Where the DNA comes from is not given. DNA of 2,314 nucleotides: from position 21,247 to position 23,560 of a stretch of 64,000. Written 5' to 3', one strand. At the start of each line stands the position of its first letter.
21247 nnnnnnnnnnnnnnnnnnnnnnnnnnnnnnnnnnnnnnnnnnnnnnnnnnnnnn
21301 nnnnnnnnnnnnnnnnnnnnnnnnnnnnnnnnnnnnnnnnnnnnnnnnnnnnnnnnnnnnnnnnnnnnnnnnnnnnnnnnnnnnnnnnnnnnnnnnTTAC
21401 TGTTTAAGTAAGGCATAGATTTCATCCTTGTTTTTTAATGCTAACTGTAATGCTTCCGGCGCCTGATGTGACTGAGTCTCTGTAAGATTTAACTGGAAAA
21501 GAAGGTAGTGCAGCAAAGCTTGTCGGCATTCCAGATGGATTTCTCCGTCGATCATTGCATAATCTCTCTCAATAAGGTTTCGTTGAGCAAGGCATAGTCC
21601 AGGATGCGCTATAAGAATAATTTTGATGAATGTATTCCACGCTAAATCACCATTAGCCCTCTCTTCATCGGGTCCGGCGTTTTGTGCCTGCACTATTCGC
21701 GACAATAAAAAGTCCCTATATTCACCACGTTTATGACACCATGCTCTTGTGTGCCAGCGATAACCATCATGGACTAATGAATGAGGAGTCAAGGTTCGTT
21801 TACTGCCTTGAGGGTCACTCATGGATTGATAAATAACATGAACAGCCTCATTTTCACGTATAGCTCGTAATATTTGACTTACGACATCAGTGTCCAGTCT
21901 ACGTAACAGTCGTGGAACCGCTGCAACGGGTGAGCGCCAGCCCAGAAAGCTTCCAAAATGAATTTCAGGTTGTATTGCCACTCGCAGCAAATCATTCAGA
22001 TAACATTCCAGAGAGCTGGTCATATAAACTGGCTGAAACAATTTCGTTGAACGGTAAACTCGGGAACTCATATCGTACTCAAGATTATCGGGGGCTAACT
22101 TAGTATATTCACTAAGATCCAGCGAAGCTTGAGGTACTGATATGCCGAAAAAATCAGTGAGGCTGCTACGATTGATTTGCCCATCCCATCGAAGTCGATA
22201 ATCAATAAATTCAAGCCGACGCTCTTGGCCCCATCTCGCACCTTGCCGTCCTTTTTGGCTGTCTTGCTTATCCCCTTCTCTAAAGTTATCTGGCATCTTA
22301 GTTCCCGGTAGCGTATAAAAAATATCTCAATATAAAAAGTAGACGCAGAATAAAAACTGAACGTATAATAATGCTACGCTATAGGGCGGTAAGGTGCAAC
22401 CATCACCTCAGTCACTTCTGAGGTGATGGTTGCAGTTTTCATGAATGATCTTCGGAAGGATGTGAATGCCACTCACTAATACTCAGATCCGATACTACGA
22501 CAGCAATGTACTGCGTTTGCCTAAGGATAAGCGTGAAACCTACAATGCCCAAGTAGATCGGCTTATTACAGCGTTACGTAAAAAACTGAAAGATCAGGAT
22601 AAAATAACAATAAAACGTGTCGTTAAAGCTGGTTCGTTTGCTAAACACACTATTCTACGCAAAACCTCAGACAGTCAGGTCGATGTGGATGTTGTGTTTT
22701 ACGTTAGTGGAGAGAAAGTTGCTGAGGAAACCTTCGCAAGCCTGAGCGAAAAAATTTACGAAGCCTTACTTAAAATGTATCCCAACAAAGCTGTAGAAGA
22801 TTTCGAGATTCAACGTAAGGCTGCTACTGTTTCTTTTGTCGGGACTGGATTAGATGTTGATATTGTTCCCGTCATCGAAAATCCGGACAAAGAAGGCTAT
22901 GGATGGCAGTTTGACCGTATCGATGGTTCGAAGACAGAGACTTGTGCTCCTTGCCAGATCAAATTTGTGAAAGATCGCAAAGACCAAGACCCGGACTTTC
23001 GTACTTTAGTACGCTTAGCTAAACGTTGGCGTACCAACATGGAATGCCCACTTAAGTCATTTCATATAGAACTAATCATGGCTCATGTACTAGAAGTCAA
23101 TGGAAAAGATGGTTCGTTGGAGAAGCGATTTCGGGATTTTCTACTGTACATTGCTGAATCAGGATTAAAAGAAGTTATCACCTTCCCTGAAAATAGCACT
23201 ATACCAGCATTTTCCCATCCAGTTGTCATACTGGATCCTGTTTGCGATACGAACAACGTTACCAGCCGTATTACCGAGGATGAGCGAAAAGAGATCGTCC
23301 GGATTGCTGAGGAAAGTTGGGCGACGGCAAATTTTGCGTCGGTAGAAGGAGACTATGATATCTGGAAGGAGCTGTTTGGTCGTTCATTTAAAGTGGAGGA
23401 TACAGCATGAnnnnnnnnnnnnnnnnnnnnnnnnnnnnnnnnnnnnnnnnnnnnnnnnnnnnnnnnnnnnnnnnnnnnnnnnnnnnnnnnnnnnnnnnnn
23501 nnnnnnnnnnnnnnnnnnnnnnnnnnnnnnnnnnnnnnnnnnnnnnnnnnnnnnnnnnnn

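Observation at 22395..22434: Perfect 17-bp inverted repeat between the WYL regulator gene and the nucleotidyltransferase gene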

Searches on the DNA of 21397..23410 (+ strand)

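Call 6: search_dna_similar(query=window:21397-23410:+, collection=ecoli_genomes, mode=near, max_rows=25, rows=spread)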
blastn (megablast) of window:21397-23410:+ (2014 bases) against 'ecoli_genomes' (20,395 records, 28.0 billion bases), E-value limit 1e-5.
Records with a match: 5; places in all: 5; records where one place covers at least 80% of the query: 5.
Genomes with a match: 5 of 5426; with a place that covers at least 80% of the query: 5. Places per genome that has any: lowest 1, median 1, highest 1. On chromosomes: 5 places; on plasmids: 0.
Best place of each record, by identity: >=99% 5.
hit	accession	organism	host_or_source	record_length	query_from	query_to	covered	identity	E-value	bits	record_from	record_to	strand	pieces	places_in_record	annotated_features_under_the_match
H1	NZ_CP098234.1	Escherichia coli strain ZYB39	bovine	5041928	1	2014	100%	100.0%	0e+0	3714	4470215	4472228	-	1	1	CBASS oligonucleotide cyclase | WYL domain-containing protein | hypothetical protein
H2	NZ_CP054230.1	Escherichia coli strain EcPF14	Homo sapiens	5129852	1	2014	100%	99.4%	0e+0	3648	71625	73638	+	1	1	CBASS oligonucleotide cyclase | WYL domain-containing protein | hypothetical protein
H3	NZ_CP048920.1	Escherichia coli strain SCU-101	Homo sapiens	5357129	1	2014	100%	99.4%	0e+0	3648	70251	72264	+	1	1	CBASS oligonucleotide cyclase | WYL domain-containing protein | hypothetical protein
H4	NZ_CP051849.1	Escherichia coli strain SCU-101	Homo sapiens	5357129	1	2014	100%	99.4%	0e+0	3648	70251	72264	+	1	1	CBASS oligonucleotide cyclase | WYL domain-containing protein | hypothetical protein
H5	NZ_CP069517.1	Escherichia coli strain FDAARGOS_1262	Homo sapiens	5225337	1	2014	100%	99.4%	0e+0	3648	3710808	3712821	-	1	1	CBASS oligonucleotide cyclase | WYL domain-containing protein | hypothetical protein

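Call 12: get_annotated_region(hit=H2, flank=4000)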
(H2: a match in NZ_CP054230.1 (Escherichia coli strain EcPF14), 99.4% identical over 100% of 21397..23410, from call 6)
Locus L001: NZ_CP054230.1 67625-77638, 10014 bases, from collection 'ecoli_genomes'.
description: Escherichia coli strain EcPF14 chromosome, complete genome
organism: Escherichia coli strain EcPF14 (NCBI taxid 562)
replicon: chromosome; assembly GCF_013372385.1
host: Homo sapiens; source: urine; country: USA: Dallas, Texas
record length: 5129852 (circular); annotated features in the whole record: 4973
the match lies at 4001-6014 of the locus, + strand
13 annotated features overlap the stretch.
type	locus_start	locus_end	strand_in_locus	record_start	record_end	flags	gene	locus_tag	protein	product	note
CDS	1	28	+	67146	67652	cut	-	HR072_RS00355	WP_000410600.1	helix-turn-helix domain-containing protein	-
CDS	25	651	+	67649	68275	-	-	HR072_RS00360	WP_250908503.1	IS3 family transposase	-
CDS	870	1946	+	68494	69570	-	-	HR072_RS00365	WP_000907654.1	IS110-like element ISEc21 family transposase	-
CDS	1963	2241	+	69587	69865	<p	-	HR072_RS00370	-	IS3 family transposase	incomplete; partial in the middle of a contig; missing N-terminus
CDS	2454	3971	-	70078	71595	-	-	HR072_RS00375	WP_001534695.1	5'-methylthioadenosine/S-adenosylhomocysteine nucleosidase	-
CDS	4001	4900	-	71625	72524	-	-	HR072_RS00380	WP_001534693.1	WYL domain-containing protein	-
CDS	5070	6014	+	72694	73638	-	-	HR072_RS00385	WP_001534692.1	CBASS oligonucleotide cyclase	-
CDS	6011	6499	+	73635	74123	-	-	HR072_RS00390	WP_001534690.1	hypothetical protein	-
CDS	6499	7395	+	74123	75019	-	-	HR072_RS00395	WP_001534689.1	AAA family ATPase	-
CDS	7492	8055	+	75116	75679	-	-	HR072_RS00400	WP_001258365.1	3'-5' exonuclease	-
CDS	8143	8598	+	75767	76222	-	-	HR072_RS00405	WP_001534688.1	hypothetical protein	-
CDS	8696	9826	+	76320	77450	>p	-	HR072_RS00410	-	IS3 family transposase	frameshifted; internal stop; incomplete; partial in the middle of a contig; missing C-terminus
CDS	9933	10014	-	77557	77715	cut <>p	-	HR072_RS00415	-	tyrosine-type recombinase/integrase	incomplete; partial in the middle of a contig; missing N-terminus and C-terminus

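Call 33: search_rna_families(sources=[L005, L008, L004, L012, L015, L082, L090], threshold=gathering)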
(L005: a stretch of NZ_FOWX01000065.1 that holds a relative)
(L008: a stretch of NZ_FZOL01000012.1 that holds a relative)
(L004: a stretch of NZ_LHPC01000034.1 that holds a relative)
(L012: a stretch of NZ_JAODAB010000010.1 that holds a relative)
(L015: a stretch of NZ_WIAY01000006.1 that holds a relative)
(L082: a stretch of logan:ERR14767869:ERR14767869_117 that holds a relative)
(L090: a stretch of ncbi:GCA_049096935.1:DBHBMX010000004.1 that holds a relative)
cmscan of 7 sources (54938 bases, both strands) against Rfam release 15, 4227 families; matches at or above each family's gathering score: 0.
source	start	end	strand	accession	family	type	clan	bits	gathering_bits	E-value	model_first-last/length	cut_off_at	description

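Call 34: search_rna_families(source=window, start=22200, end=22600, threshold=evalue, max_evalue=10)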
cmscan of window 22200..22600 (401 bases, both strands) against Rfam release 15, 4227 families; matches with E-value up to 10: 3.
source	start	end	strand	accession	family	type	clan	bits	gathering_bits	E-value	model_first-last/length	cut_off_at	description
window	22395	22434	+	RF04131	mir-2032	Gene; miRNA;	-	15.6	100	3.9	19-59/77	no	mir-2032 microRNA precursor family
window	22397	22432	+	RF04223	MIR2619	Gene; miRNA;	-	13.8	113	0.92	1-202/202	no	MIR2619 microRNA precursor family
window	22395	22449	+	RF04128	MIR8562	Gene; miRNA;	-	13.5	211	4.8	96-162/242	no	MIR8562 microRNA precursor family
